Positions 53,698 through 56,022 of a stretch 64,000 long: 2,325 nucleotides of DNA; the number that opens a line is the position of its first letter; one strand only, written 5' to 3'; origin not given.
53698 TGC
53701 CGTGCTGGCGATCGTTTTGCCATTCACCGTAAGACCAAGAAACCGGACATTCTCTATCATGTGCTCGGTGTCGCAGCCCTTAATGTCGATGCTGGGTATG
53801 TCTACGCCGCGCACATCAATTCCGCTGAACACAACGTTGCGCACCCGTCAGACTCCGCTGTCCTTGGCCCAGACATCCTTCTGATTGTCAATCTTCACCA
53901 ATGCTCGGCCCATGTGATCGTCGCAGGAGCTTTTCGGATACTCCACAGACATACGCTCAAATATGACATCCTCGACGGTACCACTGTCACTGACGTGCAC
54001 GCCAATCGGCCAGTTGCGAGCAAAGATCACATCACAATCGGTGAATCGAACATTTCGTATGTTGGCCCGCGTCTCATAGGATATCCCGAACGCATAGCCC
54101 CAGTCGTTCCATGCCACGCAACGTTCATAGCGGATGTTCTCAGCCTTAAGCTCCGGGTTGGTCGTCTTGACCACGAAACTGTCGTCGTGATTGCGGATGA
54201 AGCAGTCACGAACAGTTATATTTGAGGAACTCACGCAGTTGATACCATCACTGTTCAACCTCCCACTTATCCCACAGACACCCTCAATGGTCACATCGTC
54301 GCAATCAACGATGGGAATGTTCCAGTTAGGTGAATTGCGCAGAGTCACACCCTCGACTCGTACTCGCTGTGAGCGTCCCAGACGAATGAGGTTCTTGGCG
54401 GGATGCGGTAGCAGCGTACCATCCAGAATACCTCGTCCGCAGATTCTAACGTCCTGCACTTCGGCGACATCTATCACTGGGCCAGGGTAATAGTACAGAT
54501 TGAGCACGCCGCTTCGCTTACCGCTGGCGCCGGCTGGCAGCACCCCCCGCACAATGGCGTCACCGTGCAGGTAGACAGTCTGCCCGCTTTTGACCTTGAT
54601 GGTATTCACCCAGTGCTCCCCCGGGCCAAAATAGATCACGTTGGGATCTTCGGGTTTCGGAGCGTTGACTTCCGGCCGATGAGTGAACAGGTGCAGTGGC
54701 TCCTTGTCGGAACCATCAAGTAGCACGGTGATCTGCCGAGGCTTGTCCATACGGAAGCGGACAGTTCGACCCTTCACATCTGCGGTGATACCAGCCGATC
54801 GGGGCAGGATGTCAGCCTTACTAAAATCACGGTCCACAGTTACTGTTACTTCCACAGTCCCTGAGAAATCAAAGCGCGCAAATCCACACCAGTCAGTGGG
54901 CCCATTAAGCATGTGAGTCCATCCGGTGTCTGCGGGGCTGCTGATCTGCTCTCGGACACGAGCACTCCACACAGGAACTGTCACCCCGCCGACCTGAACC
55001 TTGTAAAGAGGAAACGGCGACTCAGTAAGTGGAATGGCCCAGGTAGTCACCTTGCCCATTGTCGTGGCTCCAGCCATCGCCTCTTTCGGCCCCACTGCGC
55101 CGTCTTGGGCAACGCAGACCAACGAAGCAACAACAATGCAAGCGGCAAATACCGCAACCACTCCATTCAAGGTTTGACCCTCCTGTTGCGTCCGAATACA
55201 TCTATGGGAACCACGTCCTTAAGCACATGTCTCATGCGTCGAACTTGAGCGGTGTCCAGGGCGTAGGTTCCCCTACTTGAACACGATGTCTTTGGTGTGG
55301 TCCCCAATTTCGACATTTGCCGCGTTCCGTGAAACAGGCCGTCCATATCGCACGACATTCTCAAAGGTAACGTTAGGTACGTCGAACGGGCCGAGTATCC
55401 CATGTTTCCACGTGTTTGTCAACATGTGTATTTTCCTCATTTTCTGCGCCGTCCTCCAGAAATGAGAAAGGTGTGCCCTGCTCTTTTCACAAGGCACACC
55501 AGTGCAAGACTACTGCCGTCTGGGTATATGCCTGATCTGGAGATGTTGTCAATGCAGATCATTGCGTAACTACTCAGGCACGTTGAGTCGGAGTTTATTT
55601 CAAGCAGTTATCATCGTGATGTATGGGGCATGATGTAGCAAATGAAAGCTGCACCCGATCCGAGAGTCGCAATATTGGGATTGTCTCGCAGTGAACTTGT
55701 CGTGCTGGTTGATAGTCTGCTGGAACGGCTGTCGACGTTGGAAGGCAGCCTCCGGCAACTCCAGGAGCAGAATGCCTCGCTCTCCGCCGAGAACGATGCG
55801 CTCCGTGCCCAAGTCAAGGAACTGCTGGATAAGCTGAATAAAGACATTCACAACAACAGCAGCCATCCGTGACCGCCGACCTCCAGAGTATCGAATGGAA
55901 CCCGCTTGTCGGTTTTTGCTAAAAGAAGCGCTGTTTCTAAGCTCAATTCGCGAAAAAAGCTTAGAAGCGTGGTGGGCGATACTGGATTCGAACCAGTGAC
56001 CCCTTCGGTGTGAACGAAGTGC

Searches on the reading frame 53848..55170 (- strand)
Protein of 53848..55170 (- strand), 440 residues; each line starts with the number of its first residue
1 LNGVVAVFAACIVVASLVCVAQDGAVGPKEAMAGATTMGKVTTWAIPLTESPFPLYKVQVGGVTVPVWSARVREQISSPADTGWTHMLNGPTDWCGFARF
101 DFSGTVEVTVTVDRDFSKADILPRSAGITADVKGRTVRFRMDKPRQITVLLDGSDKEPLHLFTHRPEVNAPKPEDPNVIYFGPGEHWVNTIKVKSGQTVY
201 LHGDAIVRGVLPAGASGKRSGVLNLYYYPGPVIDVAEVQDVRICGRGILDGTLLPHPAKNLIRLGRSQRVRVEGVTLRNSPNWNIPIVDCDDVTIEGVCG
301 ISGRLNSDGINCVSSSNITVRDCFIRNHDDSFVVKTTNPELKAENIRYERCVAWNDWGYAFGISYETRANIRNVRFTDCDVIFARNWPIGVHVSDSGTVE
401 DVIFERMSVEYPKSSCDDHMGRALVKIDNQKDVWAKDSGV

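Call 44: search_protein_families(library=pfam, proteins=[window:53848-55170:-], max_evalue=0.01)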
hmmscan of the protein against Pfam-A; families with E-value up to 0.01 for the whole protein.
window:53848-55170:- (440 aa): 4 families
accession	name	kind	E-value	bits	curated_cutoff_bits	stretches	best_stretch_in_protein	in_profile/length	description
PF00295.23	Glyco_hydro_28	-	4.6e-12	46.1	22.9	1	260-406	92-237/324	Glycosyl hydrolases family 28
PF13229.12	Beta_helix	-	2.5e-08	34.1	25.9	1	262-402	3-132/158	Right handed beta helix region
PF12708.12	Pect-lyase_RHGA_epim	-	0.00012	22.4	27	1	174-379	32-208/213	Rhamnogalacturonase A/epimerase, pectate lyase-like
PF05048.19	NosD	-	0.0068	16.3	23.6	1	259-377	16-124/212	Periplasmic copper-binding protein (NosD)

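Call 49: find_encoding_contigs(protein=window:53848-55170:-, flank=3000, max_places=10)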
Protein window:53848-55170:- (440 aa): no gene with exactly this product is on record in the collection.

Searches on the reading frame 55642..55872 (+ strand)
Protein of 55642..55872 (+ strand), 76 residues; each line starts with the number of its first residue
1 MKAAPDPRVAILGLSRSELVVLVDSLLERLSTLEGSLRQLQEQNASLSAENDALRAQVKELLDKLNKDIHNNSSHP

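Call 44: search_protein_families(library=pfam, proteins=[window:55642-55872:+], max_evalue=0.01)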
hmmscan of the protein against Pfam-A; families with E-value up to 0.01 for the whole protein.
window:55642-55872:+ (76 aa): 8 families
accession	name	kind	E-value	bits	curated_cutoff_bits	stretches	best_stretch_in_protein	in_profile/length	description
PF04977.20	DivIC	-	2.7e-05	24.3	28.9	1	21-61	10-50/80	Septum formation initiator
PF06005.17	ZapB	-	0.00021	22.2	31.5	1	23-66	13-56/71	Cell division protein ZapB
PF06156.18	YabA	-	0.00032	21.7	30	1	22-66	16-60/103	Initiation control protein YabA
PF24531.2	ANC1_spectrin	-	0.00051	20.8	27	1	23-72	43-92/95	Nuclear anchorage protein 1, spectrin repeat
PF05377.16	FlaC_arch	-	0.0015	19.4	27.8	1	23-63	2-42/55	Flagella accessory protein C (FlaC)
PF12325.13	TMF_TATA_bd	-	0.0018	18.8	29.1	1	20-67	11-58/115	TATA element modulatory factor 1 TATA binding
PF25014.1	NET2A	-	0.0029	17.9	33.1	1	10-67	142-199/235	NET2A-like domain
PF16331.10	TolA_bind_tri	-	0.0071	16.9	30.1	1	27-66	9-49/76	TolA binding protein trimerisation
